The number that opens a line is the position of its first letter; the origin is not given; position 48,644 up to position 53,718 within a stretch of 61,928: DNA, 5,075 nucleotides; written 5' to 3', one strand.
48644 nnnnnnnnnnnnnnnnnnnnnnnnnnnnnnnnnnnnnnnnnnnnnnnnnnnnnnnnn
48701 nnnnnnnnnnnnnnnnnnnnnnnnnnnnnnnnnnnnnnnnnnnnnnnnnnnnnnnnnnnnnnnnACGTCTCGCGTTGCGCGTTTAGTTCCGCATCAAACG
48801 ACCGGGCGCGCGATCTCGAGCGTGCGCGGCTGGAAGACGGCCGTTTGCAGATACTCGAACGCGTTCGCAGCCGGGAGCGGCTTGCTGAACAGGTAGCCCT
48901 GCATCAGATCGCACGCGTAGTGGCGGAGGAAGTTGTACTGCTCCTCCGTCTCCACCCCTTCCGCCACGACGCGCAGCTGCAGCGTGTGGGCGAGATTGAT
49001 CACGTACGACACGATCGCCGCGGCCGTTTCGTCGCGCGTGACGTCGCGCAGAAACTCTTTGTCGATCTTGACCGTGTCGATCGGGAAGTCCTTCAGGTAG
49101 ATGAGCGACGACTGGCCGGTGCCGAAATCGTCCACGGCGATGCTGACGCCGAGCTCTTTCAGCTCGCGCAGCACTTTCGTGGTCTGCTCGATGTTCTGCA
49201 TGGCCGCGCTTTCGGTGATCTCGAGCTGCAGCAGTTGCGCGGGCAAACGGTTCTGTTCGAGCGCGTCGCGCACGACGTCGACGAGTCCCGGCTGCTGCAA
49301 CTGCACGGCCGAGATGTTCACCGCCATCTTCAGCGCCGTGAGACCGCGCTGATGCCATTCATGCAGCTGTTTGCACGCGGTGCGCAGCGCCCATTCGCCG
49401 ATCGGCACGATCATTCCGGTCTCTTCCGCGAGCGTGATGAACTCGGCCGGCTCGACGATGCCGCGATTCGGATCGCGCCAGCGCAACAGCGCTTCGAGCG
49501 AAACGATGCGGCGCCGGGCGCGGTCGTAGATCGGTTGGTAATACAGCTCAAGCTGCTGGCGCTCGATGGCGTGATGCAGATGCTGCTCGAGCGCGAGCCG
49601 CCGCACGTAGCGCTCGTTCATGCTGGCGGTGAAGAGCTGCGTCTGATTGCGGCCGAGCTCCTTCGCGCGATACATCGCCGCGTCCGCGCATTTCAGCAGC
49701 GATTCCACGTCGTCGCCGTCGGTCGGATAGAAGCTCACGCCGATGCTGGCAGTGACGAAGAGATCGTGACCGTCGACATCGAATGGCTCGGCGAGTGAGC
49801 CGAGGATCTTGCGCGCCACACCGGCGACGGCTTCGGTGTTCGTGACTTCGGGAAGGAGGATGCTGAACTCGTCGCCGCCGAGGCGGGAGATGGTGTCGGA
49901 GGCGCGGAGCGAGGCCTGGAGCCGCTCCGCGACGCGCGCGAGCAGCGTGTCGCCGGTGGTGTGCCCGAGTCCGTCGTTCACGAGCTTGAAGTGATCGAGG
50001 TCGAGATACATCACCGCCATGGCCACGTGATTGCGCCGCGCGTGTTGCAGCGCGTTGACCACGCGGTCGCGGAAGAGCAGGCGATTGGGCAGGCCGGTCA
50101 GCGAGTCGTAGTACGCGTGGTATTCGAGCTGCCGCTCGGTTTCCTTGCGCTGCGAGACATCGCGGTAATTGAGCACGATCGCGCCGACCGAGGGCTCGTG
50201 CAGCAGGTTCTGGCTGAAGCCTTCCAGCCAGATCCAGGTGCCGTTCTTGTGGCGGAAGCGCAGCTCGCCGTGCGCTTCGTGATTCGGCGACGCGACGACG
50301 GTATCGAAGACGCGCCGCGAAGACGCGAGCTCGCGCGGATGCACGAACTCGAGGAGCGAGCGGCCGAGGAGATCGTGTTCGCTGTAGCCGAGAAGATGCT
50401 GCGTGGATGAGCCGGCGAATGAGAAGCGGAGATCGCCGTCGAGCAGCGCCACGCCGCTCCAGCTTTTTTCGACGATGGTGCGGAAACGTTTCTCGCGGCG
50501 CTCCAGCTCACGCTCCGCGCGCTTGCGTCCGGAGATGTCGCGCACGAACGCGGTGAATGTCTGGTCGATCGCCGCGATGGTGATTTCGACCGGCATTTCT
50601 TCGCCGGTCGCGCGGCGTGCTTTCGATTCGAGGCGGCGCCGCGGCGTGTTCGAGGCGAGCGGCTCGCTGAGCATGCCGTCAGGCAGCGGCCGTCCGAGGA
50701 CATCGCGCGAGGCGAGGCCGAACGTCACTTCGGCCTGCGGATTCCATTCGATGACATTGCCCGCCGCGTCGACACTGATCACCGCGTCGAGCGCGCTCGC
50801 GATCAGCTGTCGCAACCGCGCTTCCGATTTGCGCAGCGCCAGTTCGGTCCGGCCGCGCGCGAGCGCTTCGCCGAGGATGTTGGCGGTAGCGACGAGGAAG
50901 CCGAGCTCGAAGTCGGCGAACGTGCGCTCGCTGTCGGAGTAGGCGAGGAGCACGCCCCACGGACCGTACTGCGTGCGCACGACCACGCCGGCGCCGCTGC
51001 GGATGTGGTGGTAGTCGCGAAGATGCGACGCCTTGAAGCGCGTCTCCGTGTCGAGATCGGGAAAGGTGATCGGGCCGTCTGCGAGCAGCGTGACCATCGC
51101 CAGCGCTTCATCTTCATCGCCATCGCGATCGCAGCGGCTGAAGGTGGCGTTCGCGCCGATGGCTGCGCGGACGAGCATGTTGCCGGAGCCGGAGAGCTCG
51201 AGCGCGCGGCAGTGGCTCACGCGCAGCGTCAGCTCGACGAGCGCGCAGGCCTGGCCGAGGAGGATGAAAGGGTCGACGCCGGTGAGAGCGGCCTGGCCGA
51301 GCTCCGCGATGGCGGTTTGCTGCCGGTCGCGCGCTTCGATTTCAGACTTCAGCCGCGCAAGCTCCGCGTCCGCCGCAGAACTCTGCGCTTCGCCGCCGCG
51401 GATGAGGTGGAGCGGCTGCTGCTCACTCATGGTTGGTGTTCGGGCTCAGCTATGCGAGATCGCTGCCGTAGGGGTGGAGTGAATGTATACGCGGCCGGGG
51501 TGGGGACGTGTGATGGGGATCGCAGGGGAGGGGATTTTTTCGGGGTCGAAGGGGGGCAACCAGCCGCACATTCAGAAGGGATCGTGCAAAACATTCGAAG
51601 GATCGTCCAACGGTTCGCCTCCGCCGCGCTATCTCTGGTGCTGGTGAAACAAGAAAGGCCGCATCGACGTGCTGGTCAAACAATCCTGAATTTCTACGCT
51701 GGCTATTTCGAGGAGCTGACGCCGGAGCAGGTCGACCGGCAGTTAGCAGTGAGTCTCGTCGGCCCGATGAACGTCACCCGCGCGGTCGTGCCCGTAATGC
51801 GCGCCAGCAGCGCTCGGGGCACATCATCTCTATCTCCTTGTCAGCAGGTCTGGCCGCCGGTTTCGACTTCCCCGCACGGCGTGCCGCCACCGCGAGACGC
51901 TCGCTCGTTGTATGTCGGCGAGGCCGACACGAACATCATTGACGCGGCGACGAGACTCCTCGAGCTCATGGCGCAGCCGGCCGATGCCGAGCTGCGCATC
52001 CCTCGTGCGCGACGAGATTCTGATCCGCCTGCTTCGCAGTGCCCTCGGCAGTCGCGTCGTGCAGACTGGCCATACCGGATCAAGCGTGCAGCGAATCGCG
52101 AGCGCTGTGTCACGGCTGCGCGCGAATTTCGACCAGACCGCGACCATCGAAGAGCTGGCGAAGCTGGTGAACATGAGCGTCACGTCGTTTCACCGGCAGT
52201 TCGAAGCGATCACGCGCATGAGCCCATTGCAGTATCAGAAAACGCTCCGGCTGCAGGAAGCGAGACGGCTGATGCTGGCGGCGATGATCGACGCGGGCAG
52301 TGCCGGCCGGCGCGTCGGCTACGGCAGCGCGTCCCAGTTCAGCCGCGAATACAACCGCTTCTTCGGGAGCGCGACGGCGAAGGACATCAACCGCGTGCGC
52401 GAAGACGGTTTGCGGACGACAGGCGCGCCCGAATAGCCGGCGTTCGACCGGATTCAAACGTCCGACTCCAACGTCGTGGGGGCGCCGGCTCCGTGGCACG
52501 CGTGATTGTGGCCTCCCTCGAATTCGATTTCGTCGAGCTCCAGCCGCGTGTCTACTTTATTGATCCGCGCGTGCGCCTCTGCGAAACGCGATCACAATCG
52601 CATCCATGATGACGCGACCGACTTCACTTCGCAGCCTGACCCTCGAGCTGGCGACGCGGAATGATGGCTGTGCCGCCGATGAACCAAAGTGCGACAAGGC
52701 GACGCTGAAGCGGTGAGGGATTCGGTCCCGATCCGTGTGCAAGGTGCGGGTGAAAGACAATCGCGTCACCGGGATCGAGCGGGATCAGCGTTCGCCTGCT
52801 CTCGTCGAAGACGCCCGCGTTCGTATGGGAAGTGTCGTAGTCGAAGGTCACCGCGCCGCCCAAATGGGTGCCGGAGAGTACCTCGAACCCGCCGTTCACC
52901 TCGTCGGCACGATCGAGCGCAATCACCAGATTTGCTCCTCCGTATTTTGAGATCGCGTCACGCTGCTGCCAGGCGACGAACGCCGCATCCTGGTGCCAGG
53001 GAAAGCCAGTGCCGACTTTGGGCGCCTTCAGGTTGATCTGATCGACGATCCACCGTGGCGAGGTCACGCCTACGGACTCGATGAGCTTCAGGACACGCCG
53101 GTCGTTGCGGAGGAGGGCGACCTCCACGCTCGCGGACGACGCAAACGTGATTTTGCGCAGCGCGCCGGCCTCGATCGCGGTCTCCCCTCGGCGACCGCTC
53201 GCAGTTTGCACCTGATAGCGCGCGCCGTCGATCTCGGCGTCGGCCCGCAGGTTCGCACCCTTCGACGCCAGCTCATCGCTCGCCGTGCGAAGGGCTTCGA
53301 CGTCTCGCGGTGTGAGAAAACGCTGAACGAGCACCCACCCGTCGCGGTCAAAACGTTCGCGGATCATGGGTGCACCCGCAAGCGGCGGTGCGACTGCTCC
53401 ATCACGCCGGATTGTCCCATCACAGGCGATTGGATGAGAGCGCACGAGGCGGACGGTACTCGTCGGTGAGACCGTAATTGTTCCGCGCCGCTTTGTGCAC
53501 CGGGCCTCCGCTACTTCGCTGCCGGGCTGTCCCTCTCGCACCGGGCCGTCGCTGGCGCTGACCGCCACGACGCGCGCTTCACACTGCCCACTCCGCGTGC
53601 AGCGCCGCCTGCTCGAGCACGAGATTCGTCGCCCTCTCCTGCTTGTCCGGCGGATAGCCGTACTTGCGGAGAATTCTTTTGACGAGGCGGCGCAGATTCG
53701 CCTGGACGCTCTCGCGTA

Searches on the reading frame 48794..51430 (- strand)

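Call 32: search_protein_families(library=pfam, proteins=[window:48794-51430:-], max_evalue=0.01)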
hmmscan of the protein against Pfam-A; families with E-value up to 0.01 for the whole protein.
window:48794-51430:- (878 aa): 11 families
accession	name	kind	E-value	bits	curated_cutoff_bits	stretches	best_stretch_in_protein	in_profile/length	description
PF00563.25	EAL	-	8.9e-80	267.9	31.3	1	616-851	2-236/236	EAL domain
PF00990.26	GGDEF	-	5.1e-52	176.3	23.8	1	439-596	1-161/161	Diguanylate cyclase, GGDEF domain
PF00989.32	PAS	-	4.8e-20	72.1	22.6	2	315-414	2-101/113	PAS fold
PF13426.13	PAS_9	-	1.6e-15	57.7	27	2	215-300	2-102/103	PAS domain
PF08447.18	PAS_3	-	1.1e-13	51.7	25.6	1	341-405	6-71/89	PAS fold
PF08448.16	PAS_4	-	2.4e-10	41.1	23.1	2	322-429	3-109/110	PAS fold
PF13188.13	PAS_8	-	5.3e-10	39.3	21.8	1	204-249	1-43/65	PAS domain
PF14598.12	PAS_11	-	0.00016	22.1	25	1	331-403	9-80/109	PAS domain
PF01590.32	GAF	-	0.001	20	22.4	1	66-190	14-133/133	GAF domain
PF13492.12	GAF_3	-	0.0021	18.9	27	1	58-192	6-129/129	GAF domain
PF13185.12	GAF_2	-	0.0066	17.1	28.6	0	71-190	20-135/136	GAF domain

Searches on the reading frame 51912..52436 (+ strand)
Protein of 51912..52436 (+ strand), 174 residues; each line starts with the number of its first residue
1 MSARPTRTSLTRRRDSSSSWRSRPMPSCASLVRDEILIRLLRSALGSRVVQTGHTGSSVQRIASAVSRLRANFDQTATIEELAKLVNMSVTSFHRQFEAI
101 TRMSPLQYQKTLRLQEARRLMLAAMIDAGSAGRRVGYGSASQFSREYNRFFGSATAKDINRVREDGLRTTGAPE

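Call 32: search_protein_families(library=pfam, proteins=[window:51912-52436:+], max_evalue=0.01)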
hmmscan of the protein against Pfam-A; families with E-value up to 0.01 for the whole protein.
window:51912-52436:+ (174 aa): 3 families
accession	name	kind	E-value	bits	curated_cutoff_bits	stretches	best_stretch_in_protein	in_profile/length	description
PF12833.13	HTH_18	-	1.4e-15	57.8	33.6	1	82-154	1-73/80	Helix-turn-helix domain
PF00165.29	HTH_AraC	-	7.7e-09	35.9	26.6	1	69-109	1-41/42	Bacterial regulatory helix-turn-helix proteins, AraC family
PF04539.22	Sigma70_r3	-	0.00078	20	25.3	1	60-91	4-35/78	Sigma-70 region 3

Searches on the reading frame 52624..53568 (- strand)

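Call 32: search_protein_families(library=pfam, proteins=[window:52624-53568:-], max_evalue=0.01)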
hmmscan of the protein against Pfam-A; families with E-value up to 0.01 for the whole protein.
window:52624-53568:- (314 aa): 1 family
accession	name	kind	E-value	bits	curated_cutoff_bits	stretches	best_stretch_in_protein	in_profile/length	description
PF05721.19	PhyH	-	1.5e-26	94.5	22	1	73-290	1-212/213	Phytanoyl-CoA dioxygenase (PhyH)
